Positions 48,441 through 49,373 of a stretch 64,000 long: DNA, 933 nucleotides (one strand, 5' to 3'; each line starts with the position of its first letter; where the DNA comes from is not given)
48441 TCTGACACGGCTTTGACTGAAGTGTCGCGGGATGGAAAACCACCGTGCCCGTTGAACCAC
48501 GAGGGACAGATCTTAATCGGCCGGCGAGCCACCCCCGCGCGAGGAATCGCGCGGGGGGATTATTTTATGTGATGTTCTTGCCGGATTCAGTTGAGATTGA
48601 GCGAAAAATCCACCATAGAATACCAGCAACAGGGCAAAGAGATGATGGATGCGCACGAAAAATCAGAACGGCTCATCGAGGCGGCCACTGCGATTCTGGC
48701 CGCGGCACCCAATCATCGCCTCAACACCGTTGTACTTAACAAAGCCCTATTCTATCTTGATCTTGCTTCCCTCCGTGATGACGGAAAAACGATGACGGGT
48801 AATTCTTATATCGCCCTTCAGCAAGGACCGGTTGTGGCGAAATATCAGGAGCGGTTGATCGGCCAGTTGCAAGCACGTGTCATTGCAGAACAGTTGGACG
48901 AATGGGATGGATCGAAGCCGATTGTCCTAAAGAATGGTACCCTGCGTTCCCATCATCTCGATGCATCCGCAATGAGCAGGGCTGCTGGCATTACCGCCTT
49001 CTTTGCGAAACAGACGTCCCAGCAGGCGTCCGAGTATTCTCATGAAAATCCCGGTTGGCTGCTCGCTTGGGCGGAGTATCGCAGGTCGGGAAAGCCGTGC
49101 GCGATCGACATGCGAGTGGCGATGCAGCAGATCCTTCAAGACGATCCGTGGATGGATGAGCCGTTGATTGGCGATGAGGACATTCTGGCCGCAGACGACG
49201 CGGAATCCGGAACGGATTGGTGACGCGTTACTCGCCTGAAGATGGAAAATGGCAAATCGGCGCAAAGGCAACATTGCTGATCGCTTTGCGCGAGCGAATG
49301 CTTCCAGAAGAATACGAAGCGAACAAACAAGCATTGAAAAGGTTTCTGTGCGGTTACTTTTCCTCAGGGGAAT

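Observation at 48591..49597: Panacea-domain (DUF4065) protein coupled to a RelE/HigB-like toxin at the edge of a low-GC island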

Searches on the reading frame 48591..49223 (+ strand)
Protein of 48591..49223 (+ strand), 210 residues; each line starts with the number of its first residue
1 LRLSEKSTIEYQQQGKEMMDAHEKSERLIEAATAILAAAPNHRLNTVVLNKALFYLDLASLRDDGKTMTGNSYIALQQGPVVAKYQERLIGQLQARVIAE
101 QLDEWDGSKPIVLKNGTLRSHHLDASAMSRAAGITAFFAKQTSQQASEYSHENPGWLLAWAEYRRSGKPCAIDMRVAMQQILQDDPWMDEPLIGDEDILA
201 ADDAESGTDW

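Call 4: search_protein_families(library=pfam, proteins=[window:48591-49223:+], max_evalue=1)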
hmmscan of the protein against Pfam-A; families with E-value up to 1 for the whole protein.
window:48591-49223:+ (210 aa): 1 family
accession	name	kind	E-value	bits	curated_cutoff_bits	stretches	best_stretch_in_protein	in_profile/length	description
PF13274.11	SocA_Panacea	-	9.2e-10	39.9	25.7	1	49-156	1-112/113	Antitoxin SocA-like, Panacea domain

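Call 5: search_protein_families(library=ncbifam, proteins=[window:48591-49223:+], max_evalue=1)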
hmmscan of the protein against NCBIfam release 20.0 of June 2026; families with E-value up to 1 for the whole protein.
window:48591-49223:+ (210 aa): 0 families

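Call 6: search_protein_families(library=padloc, proteins=[window:48591-49223:+], max_evalue=1)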
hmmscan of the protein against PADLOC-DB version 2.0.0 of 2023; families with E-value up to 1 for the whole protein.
window:48591-49223:+ (210 aa): 0 families

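Call 8: find_homologous_proteins(query=window:48591-49223:+)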
Query window:48591-49223:+ (210 aa): 181 proteins with E <= 0.001 among 1015 candidates; the best 120 are listed.
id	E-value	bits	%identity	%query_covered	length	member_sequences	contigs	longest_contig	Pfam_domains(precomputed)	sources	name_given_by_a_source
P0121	8.9e-133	458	100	99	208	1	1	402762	PF13274.12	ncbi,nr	ncbi:DUF4065 domain-containing protein [Candidatus Sumerlaeota bacterium]|nr:DUF4065 domain-containi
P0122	1.2e-87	311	73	91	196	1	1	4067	PF13274.12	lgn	-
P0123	7.5e-83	295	70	91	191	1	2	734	PF13274.12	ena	-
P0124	7.5e-81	289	68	91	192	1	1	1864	PF13274.12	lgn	-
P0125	1.5e-80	288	67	91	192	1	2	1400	PF13274.12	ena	-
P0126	1.9e-80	287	68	91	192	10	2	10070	PF13274.12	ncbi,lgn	-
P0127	4.4e-80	286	68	91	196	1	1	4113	PF13274.12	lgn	-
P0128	7.8e-80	285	67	86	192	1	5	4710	PF13274.12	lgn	-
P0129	7.9e-80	285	66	91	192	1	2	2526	PF13274.12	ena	-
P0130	7.9e-80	285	66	91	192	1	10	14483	PF13274.12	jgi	jgi:hypothetical protein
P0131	3.2e-79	283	67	91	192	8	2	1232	PF13274.12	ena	-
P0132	3.8e-79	283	67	91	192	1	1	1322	PF13274.12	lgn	-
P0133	1.2e-78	281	66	91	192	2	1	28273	PF13274.12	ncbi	ncbi:hypothetical protein BH09SUM1_BH09SUM1_25880 [soil metagenome]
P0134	1.8e-78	281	65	91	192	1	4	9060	PF13274.12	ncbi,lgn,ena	-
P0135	2.6e-78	280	65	91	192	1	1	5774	PF13274.12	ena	-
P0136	4.6e-78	279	65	91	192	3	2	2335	PF13274.12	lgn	-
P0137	7.8e-78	279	66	91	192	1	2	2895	PF13274.12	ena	-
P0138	1.1e-77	278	65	91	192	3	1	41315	PF13274.12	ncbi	-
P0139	1.2e-77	278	67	82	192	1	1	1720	PF13274.12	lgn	-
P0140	1.6e-77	278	65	91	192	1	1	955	PF13274.12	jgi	jgi:hypothetical protein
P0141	1.7e-77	278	64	91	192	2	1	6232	PF13274.12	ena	-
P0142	1.8e-77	278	65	91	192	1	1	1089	PF13274.12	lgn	-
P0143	4.7e-77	276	64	91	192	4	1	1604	PF13274.12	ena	-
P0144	6.3e-77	276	65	91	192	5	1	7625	PF13274.12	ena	-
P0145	7.2e-77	276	64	91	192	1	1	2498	PF13274.12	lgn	-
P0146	1.2e-76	275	66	84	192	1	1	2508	PF13274.12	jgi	jgi:hypothetical protein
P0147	2.7e-76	274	64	91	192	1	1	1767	PF13274.12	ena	-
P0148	4.4e-76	273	64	91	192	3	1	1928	PF13274.12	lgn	-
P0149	5.0e-76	273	63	91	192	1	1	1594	PF13274.12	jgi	jgi:uncharacterized phage-associated protein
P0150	6.5e-76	272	63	91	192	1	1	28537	PF13274.12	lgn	-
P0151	8.8e-76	272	63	91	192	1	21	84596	PF13274.12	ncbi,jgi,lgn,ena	jgi:hypothetical protein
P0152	1.0e-75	272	63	91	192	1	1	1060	PF13274.12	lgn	-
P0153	1.1e-75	272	64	91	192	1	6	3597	PF13274.12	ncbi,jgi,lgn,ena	ncbi:MAG: Panacea domain-containing protein [Planctomycetales bacterium]|jgi:hypothetical protein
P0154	1.2e-75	272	64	84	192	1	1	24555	PF13274.12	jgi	jgi:hypothetical protein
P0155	1.4e-75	271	64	91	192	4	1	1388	PF13274.12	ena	-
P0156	1.7e-75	271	63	91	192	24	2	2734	PF13274.12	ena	-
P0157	2.0e-75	271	65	91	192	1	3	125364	PF13274.12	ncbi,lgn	-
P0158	2.5e-75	270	63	91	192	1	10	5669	PF13274.12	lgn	-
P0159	2.8e-75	270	63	91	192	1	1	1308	PF13274.12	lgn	-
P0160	3.1e-75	270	64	91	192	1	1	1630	PF13274.12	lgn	-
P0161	6.1e-75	269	64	91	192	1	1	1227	PF13274.12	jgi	jgi:hypothetical protein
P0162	6.9e-75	269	63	91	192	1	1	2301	PF13274.12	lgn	-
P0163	1.0e-74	269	65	82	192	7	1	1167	PF13274.12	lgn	-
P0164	1.4e-74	268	64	91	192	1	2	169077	PF13274.12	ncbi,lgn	-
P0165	1.5e-74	268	63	91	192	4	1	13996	PF13274.12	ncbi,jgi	jgi:hypothetical protein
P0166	1.5e-74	268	63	91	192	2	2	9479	PF13274.12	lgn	-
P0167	1.7e-74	268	64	91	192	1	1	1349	PF13274.12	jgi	jgi:hypothetical protein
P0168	2.0e-74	268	62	91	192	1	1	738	PF13274.12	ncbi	-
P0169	2.0e-74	268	65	91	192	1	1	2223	PF13274.12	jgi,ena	-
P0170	4.1e-74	267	63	91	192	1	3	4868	PF13274.12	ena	-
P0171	4.8e-74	266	63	91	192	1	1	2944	PF13274.12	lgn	-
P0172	7.0e-74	266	63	91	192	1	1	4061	PF13274.12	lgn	-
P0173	8.4e-74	266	61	91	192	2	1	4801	PF13274.12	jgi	jgi:hypothetical protein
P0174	9.4e-74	265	62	91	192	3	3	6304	PF13274.12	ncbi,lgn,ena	-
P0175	1.4e-73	265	62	91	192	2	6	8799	PF13274.12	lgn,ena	-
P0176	1.8e-73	264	61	91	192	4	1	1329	PF13274.12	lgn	-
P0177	1.9e-73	264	65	82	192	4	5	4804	PF13274.12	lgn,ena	-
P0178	2.1e-73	264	64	91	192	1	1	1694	PF13274.12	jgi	-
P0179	2.4e-73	264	64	82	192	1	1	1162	PF13274.12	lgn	-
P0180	5.3e-73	263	64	91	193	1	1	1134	PF13274.12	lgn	-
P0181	6.0e-73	263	60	91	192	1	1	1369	PF13274.12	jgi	jgi:uncharacterized phage-associated protein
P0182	6.4e-73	263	62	91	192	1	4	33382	PF13274.12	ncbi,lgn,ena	-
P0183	7.2e-73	262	65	81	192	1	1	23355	PF13274.12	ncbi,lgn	-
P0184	8.3e-73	262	63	91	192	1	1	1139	PF13274.12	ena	-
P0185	9.4e-73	262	61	91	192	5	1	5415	PF13274.12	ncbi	-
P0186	2.2e-72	261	63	91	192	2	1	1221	PF13274.12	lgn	-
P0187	2.9e-72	261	62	91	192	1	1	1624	PF13274.12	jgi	jgi:hypothetical protein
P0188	3.7e-72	260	64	89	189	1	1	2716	PF13274.12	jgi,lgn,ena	-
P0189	9.1e-72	259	63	91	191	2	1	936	PF13274.12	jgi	-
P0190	9.6e-72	259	61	91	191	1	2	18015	PF13274.12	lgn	-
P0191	9.6e-72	259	61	91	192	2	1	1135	PF13274.12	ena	-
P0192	1.2e-71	258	61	91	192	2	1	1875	PF13274.12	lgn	-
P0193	2.2e-71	258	60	91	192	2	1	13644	PF13274.12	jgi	jgi:hypothetical protein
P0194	3.3e-71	257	61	91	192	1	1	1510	PF13274.12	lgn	-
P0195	3.7e-71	257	61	92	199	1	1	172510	PF13274.12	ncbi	ncbi:MAG: Panacea domain-containing protein [Planctomycetaceae bacterium]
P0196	6.3e-71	256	60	91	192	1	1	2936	PF13274.12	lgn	-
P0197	7.5e-71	256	62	91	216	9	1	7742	PF13274.12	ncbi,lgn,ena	-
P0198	1.3e-70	255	62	91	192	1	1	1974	PF13274.12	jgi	-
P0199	1.6e-70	255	61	94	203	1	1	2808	PF13274.12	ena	-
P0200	1.7e-70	255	59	91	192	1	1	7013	PF13274.12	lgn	-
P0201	2.2e-70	254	61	90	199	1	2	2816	PF13274.12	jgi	jgi:hypothetical protein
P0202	3.0e-70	254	62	84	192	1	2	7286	PF13274.12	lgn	-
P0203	4.9e-70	253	61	91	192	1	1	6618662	PF13274.12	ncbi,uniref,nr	ncbi:hypothetical protein Pla175_01380 [Pirellulimonas nuda]|uniref:Antitoxin SocA-like Panacea doma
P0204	5.2e-70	253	60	91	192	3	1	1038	PF13274.12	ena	-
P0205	9.4e-70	252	60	91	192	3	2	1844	PF13274.12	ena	-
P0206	1.0e-69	252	62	90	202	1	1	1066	PF13274.12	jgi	-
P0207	1.6e-69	252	60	91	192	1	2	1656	PF13274.12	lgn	-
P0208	2.0e-69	251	61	91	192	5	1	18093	PF13274.12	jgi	jgi:hypothetical protein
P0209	2.2e-69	251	59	91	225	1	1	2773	PF13274.12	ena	-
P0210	2.4e-69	251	60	91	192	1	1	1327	PF13274.12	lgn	-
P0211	2.9e-69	251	60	91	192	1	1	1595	PF13274.12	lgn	-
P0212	3.6e-69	250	60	94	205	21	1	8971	PF13274.12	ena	-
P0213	4.0e-69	250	61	91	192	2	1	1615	PF13274.12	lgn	-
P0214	4.4e-69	250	60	91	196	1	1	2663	PF13274.12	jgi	jgi:hypothetical protein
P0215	6.3e-69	250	60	91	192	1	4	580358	PF13274.12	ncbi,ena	-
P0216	1.0e-68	249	60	83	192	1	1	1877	PF13274.12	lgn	-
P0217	3.5e-68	247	61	91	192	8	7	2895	PF13274.12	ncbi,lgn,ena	-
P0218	1.5e-67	245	60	91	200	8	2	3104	PF13274.12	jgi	-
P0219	2.1e-67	245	59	91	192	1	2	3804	PF13274.12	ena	-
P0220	3.5e-67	244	59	91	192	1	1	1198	PF13274.12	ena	-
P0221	4.2e-67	244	57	91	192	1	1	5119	PF13274.12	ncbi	-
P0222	2.9e-66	241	58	91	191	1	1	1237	PF13274.12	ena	-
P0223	5.8e-66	240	58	91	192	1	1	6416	PF13274.12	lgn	-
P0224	6.0e-66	240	58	86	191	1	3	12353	PF13274.12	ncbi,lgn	-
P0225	2.0e-65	238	58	91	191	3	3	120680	PF13274.12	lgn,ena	-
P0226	3.3e-65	237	59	91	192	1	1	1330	PF13274.12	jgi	jgi:hypothetical protein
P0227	3.5e-65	237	58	91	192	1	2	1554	PF13274.12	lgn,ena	-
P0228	5.3e-65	237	57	91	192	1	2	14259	PF13274.12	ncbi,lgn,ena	-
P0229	2.3e-64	235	60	91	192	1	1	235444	PF13274.12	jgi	-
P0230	1.4e-63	232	60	87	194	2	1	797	PF13274.12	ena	-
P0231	1.8e-63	232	58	94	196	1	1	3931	PF13274.12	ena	-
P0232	1.9e-62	228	61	84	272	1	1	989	PF13274.12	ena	-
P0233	4.3e-62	227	56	91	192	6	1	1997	PF13274.12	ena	-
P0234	9.5e-62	226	55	91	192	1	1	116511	PF13274.12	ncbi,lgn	-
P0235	1.3e-58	216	56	82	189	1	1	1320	PF13274.12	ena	-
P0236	3.2e-56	208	54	90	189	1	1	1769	PF13274.12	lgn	-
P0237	1.3e-53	200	51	91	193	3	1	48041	PF13274.12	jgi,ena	-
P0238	7.7e-53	197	53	84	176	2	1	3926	PF13274.12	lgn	-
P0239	1.2e-51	193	51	91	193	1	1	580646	PF13274.12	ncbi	ncbi:MAG: Panacea domain-containing protein [Pirellulaceae bacterium]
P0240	8.3e-48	181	55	83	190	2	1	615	PF13274.12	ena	-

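Call 42: predict_structure(alignment_id=A3)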
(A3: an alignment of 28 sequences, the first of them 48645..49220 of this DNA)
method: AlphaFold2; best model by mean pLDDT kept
length: 192 residues; sequences in the alignment: 28
mean_pLDDT: 85.9   pTM: 0.82
mean pLDDT of the five models: 85.9, 85.7, 85.4, 77.7, 77.6
residues with pLDDT >= 90: 119; 70-90: 46; 50-70: 21; < 50: 6
segments of 3 or more residues with pLDDT < 50: 188-192
pLDDT, mean of each block of 10 residues (from residue 1): 91 96 94 95 92 90 91 94 90 86 86 93 90 91 93 91 74 53 51 38
secondary structure, 60 per line:
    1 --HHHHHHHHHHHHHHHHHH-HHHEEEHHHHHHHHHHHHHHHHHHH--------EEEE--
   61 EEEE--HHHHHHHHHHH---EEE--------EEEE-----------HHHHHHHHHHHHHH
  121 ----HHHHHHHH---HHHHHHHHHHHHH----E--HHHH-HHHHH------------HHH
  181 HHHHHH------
elements in order: H3-20 E25-27 H28-46 E55-58 E61-64 H67-77 E81-83 E92-95 H107-120 H125-132 H136-148 H156-159 H161-165 H178-186

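Call 47: fold_search(model_id=the predicted structure, library=pdb)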
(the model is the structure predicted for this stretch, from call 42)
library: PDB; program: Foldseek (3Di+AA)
matches with E <= 10: 404; with E <= 0.001: 0
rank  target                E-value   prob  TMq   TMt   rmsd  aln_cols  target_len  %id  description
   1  7yk3_D                6.7e-02  0.92  0.43  0.44   7.7       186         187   14  Crystal structure of DarTG toxin-antitoxin complex from Mycobacterium tuberculosis (released 2023-05-31)
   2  4zlc_C                3.9e-01  0.08  0.15  0.19  13.4       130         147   15  Crystal structure of the ROQ domain of human Roquin-2 (released 2015-08-19)
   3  5icg                  5.2e-01  0.09  0.19  0.12  18.2       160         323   15  Crystal structure of apo (S)-norcoclaurine 6-O-methyltransferase (released 2016-06-08)
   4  4ulw_B                5.5e-01  0.06  0.14  0.16  16.2       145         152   16  Crystal structure of the ROQ-domain of human ROQUIN1 (released 2015-01-14)
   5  3eco_A                6.5e-01  0.10  0.16  0.20  14.6       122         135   15  Crystal structure of MepR, a transcription regulator of the Staphylococcus aureus multidrug efflux pump MepA (released 2009-02-10)
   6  4qil_A                6.9e-01  0.06  0.15  0.11  15.2       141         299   13  Crystal structure of the ROQ domain of human Roquin in complex with the Hmg19 stem-loop RNA (released 2014-07-16)
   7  4zlc_A                6.9e-01  0.05  0.15  0.18  17.8       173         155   15  Crystal structure of the ROQ domain of human Roquin-2 (released 2015-08-19)
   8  2vks                  7.2e-01  0.08  0.20  0.25  10.4       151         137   13  Crystal structure of GAF-B domain of DevS from Mycobacterium smegmatis (released 2008-08-26)
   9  4qi0_A                7.2e-01  0.06  0.15  0.18  15.0       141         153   14  X-ray structure of the ROQ domain from murine Roquin-1 (released 2014-07-16)
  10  4zlc_D                7.2e-01  0.06  0.16  0.19  17.8       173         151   14  Crystal structure of the ROQ domain of human Roquin-2 (released 2015-08-19)
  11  4z31_B                7.2e-01  0.06  0.16  0.11  17.6       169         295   15  Crystal structure of the RC3H2 ROQ domain in complex with stem-loop and double-stranded forms of RNA (released 2015-10-14)
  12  2co5_A                8.1e-01  0.30  0.23  0.41   9.5       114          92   16  F93 FROM STIV, a winged-helix DNA-binding protein (released 2006-05-31)
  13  8btr_SL               8.1e-01  0.12  0.16  0.29  11.4        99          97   12  Giardia Ribosome in PRE-T Hybrid State (D2) (released 2023-03-22)
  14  2vjw                  8.1e-01  0.04  0.13  0.16  11.0       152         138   15  crystal structure of the second GAF domain of DevS from Mycobacterium smegmatis (released 2008-08-26)
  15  5c8h                  8.6e-01  0.13  0.17  0.29  11.6        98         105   14  Crystal structure of ORC2 C-terminal domain (released 2015-07-08)
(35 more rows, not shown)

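Call 66: search_solved_structures(query=A3, max_evalue=10, show_alignments=2)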
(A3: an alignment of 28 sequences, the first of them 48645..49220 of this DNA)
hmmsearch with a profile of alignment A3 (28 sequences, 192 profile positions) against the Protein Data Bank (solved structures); distinct sequences matched with E-value up to 10: 2.
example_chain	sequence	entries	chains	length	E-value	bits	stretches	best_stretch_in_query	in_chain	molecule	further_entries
29ms_A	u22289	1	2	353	0.031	16.9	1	42-143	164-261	StSS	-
5mg8_A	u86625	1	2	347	0.65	12.6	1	58-147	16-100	Structural maintenance of chromosomes protein 5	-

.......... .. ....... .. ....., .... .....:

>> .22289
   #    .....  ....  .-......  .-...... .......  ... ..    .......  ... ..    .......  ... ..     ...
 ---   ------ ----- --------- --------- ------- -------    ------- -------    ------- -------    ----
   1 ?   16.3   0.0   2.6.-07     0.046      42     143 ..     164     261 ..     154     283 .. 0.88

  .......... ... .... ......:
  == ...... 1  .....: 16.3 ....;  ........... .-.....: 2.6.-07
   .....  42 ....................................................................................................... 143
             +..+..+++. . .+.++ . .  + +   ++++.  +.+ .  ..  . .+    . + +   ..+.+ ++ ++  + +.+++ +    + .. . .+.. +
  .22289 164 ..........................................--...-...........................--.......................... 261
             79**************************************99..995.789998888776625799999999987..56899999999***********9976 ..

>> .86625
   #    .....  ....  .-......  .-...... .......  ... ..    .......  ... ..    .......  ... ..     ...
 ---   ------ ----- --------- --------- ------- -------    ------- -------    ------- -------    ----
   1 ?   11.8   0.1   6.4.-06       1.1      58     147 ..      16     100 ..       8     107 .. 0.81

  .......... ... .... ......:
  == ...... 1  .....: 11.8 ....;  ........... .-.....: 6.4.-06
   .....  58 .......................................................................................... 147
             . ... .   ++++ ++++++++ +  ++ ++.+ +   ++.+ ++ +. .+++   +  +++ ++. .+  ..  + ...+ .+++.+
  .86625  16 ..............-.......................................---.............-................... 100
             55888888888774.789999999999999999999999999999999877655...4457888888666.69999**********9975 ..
